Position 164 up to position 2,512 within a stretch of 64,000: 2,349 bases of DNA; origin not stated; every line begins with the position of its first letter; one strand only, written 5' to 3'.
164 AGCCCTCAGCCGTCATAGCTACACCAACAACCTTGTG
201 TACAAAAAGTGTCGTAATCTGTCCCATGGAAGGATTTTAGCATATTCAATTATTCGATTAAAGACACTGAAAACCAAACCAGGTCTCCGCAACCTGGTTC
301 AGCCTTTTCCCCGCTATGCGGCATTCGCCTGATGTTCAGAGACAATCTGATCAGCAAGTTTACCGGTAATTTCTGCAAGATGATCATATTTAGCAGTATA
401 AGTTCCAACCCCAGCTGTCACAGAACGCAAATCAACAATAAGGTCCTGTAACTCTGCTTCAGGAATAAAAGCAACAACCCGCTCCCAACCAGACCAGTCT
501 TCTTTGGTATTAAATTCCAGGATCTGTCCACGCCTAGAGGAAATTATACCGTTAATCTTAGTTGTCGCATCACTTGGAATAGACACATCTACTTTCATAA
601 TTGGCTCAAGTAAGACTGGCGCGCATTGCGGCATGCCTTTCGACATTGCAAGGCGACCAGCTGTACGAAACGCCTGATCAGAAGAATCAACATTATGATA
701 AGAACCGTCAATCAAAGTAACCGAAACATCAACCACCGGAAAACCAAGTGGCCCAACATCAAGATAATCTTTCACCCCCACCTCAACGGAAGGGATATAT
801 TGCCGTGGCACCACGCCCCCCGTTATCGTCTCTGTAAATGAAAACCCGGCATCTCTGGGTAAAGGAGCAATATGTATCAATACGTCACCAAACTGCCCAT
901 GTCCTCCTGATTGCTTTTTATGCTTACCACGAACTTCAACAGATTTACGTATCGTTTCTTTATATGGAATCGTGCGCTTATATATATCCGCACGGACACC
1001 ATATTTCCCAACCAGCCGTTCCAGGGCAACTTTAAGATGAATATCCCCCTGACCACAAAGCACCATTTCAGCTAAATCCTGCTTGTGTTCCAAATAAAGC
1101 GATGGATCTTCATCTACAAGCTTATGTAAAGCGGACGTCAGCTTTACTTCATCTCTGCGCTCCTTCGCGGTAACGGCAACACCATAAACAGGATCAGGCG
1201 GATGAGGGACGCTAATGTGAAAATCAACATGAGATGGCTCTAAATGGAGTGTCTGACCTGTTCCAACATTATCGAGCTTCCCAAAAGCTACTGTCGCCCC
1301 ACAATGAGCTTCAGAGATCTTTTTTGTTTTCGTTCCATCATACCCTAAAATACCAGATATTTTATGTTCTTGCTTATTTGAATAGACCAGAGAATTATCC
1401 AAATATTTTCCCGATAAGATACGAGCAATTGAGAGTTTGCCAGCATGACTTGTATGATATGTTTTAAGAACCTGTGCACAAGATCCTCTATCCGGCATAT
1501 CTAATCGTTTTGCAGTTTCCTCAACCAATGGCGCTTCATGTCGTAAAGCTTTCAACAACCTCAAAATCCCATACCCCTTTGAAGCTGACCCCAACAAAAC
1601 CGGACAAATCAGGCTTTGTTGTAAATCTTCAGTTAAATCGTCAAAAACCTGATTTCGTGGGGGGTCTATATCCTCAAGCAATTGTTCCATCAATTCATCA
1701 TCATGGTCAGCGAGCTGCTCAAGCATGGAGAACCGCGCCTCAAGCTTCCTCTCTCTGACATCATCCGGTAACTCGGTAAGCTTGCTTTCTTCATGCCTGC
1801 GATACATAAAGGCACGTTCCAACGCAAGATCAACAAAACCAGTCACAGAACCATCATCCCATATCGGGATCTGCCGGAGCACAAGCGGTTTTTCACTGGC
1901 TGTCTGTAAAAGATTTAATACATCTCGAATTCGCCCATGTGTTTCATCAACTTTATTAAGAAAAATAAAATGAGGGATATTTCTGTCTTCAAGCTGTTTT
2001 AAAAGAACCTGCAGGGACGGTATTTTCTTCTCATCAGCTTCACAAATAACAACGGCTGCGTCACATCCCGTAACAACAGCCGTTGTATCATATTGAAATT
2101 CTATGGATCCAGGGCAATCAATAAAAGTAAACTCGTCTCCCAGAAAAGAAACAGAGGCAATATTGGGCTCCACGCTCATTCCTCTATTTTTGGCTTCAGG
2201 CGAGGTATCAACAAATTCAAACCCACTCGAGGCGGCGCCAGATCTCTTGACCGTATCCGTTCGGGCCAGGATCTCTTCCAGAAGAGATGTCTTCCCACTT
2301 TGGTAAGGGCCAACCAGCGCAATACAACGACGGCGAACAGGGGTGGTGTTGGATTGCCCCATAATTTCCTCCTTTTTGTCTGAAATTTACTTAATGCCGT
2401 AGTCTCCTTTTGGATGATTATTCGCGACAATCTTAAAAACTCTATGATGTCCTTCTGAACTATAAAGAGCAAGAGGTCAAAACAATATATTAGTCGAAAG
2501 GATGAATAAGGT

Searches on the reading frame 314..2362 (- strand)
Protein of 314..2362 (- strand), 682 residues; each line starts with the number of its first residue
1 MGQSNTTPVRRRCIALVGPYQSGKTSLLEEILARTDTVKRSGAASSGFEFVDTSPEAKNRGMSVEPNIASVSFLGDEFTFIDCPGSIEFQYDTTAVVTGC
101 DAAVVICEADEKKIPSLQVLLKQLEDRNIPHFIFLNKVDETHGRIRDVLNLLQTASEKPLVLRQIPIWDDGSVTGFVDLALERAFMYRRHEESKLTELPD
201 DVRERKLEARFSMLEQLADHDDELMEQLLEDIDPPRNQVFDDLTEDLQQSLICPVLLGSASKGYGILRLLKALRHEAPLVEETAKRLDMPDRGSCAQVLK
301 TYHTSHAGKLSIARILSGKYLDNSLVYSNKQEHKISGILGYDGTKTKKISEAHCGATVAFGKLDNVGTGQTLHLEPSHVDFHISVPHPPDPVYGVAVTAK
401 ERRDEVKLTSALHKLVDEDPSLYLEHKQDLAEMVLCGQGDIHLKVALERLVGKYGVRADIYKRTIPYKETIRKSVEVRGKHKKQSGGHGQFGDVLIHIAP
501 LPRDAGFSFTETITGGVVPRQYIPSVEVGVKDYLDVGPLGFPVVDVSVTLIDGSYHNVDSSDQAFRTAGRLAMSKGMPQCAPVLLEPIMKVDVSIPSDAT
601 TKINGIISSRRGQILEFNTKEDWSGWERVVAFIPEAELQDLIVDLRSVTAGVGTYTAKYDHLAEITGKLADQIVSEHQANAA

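Call 62: search_protein_families(library=ncbifam, proteins=[window:314-2362:-], max_evalue=0.00001)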
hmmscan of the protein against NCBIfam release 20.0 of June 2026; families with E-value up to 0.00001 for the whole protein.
window:314-2362:- (682 aa): 24 families
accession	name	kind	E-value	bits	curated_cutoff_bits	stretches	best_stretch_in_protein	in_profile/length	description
NF009379.0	PRK12740.1-3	equivalog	2.6e-288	958.2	513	1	10-680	7-673/674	elongation factor G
NF009891.0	PRK13351.1-1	equivalog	5.2e-186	620.2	597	1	9-679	7-679/681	elongation factor G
NF009381.0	PRK12740.1-5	subfamily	4.8e-170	567.3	583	1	10-680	8-688/692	elongation factor G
TIGR00484.1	EF-G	equivalog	9e-120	400.9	659.4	1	10-677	9-689/691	elongation factor G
NF009377.1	PRK12740.1-1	equivalog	3.1e-114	382.8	890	1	6-673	8-698/700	elongation factor G-like protein EF-G2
NF058620.1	EFG2_Bacteroid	exception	1.1e-93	314.9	1000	2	12-501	10-508/717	elongation factor G2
NF012153.1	tet_protect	equivalog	1.8e-60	204.9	775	1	21-659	10-611/614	tetracycline resistance ribosomal protection protein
NF000120.3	47473_otr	exception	5.5e-45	154.1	900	1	21-656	12-607/608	tetracycline resistance ribosomal protection protein Otr(A)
TIGR00490.1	aEF-2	equivalog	4e-43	147.5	738.45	3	293-481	288-480/720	elongation factor EF-2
NF009892.0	PRK13351.1-3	equivalog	5.7e-33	114.2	640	1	21-655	13-607/623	elongation factor G-like protein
NF033148.1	tet_protect_M_W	exception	7.5e-32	110.4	1100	2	216-620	177-571/639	TetM/TetW/TetO/TetS family tetracycline resistance ribosomal protection protein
NF012154.0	tet_protect_Q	exception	7.4e-30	103.8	1425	2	215-663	178-612/638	tetracycline resistance ribosomal protection protein Tet(Q)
NF001964.0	PRK00741.1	equivalog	2.4e-27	95.6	473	1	10-461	11-463/529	peptide chain release factor 3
TIGR01394.1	TypA_BipA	equivalog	1.3e-24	86.4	757.3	1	12-150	2-138/594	translational GTPase TypA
NF012155.1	tet_protect_M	exception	2.1e-23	82.4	1420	2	248-602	209-553/639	tetracycline resistance ribosomal protection protein Tet(M)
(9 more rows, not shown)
